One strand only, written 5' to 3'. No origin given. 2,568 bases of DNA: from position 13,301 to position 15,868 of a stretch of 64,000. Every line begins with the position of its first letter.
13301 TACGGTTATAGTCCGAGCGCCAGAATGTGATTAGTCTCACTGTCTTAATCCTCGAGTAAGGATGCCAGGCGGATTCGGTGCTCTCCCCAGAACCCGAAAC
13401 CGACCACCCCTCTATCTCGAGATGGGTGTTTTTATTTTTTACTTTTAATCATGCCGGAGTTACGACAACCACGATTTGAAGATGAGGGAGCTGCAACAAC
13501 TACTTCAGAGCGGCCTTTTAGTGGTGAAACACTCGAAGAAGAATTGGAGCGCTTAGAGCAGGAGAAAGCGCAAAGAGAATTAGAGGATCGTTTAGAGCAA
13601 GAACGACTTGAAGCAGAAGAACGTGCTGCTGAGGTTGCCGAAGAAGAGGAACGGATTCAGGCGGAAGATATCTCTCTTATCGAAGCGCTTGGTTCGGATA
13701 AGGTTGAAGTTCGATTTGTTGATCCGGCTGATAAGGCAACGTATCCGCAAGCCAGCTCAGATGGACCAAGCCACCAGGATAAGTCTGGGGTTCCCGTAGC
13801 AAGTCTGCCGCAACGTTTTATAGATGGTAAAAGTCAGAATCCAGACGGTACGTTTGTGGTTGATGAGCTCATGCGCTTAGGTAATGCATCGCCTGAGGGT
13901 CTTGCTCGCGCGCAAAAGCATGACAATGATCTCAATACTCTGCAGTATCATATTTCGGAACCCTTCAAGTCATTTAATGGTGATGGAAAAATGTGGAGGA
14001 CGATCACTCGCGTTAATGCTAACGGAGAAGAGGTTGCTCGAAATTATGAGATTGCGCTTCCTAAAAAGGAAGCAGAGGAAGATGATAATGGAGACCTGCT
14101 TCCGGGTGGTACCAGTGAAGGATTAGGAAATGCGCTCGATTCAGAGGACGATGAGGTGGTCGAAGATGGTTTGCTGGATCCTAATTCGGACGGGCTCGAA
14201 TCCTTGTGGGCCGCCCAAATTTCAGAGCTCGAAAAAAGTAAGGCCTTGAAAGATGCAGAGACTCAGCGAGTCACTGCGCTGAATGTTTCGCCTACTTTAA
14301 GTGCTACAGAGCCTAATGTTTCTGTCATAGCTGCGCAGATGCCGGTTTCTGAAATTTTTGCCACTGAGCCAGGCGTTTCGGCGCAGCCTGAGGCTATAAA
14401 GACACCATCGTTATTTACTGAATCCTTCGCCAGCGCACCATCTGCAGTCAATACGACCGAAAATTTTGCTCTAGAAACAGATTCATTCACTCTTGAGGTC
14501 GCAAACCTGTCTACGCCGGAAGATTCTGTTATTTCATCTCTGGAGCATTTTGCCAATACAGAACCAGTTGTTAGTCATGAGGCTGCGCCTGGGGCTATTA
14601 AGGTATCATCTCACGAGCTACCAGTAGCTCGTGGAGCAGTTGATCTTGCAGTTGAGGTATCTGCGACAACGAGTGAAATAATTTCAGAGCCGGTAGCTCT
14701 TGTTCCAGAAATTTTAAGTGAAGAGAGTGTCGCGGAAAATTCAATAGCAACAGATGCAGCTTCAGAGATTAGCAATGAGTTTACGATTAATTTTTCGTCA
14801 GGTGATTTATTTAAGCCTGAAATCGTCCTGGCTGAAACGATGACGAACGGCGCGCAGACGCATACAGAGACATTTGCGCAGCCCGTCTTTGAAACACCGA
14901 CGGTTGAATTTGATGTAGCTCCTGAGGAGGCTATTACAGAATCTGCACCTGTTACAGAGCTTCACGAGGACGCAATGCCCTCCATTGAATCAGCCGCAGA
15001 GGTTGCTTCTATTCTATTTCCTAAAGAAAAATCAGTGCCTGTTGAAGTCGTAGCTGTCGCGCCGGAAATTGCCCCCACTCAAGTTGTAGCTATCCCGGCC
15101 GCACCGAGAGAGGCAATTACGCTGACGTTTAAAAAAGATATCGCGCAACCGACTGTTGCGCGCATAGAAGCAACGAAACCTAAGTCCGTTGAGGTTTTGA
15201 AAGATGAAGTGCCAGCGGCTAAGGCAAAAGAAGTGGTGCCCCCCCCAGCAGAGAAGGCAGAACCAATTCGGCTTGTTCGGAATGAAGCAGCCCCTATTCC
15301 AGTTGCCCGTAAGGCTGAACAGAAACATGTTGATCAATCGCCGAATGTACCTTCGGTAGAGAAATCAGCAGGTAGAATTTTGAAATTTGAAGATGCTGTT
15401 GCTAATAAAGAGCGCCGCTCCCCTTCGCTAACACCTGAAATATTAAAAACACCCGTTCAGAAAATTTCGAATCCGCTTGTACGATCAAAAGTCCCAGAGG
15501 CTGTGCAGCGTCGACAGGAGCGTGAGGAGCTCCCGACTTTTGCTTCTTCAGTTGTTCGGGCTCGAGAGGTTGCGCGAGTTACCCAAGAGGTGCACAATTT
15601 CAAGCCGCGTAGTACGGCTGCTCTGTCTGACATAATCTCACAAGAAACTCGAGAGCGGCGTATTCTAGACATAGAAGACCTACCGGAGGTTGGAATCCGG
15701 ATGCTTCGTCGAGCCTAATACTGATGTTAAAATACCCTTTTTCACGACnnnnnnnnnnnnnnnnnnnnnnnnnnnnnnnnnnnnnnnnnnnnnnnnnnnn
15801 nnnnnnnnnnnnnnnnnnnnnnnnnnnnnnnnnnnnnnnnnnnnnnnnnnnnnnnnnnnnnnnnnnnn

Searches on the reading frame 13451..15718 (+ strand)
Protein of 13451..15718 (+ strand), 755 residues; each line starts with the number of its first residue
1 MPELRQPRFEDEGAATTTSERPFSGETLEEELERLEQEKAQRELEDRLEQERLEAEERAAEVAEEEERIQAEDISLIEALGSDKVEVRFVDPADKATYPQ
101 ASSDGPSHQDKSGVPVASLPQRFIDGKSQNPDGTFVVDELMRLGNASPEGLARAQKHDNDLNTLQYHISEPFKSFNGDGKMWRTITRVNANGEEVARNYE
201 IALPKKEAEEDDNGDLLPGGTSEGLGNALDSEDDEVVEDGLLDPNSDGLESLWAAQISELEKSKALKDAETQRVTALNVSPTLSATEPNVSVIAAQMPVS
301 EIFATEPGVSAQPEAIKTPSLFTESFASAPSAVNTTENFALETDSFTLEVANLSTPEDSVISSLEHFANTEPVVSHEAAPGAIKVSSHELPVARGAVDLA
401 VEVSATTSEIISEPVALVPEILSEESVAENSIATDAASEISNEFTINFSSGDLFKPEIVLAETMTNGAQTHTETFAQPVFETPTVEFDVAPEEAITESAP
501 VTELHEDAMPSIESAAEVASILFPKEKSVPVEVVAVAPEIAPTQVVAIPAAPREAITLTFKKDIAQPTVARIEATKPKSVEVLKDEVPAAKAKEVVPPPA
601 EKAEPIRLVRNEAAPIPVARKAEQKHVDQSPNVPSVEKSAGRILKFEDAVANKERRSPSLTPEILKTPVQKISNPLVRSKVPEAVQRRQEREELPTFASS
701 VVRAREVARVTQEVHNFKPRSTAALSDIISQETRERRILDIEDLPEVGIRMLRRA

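Call 7: search_protein_families(library=pfam, proteins=[window:13451-15718:+], max_evalue=0.01)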
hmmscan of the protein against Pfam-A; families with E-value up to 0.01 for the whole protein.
window:13451-15718:+ (755 aa): 0 families

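Call 10: find_homologous_proteins(query=window:13451-15718:+)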
Query window:13451-15718:+ (755 aa): 1 proteins with E <= 0.001 among 8000 candidates.
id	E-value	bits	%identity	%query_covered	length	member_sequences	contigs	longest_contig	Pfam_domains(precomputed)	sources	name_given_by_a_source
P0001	0.0e+0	1580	100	100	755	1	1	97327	-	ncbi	-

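Call 11: find_encoding_contigs(protein=P0001, flank=3000, max_places=3)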
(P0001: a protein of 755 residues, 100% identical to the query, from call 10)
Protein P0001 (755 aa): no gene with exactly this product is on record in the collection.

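Call 40: search_protein_families(library=ncbifam, proteins=[window:13451-15718:+], max_evalue=0.01)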
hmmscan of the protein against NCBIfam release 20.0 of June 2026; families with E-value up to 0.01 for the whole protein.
window:13451-15718:+ (755 aa): 0 families

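Call 41: search_protein_families(library=padloc, proteins=[window:13451-15718:+], max_evalue=0.01)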
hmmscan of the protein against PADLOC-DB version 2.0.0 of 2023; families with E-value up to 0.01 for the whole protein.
window:13451-15718:+ (755 aa): 0 families

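Call 72: search_solved_structures(query=window:13451-15718:+, max_evalue=0.1)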
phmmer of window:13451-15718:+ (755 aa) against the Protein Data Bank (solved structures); distinct sequences matched with E-value up to 0.1: 0.

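Call 82: search_protein_representatives(protein=window:13451-15718:+)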
Query: 755 residues. Proteins with E-value up to 0.001 (for the whole library): 3; up to 1e-10: 2; up to 1e-30: 1. The best 3 are listed.
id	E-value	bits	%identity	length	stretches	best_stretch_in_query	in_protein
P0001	0.0e+00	1579.5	100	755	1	1-755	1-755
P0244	1.3e-26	110.2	30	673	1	25-600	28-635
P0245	8.9e-06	41.3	33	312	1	48-201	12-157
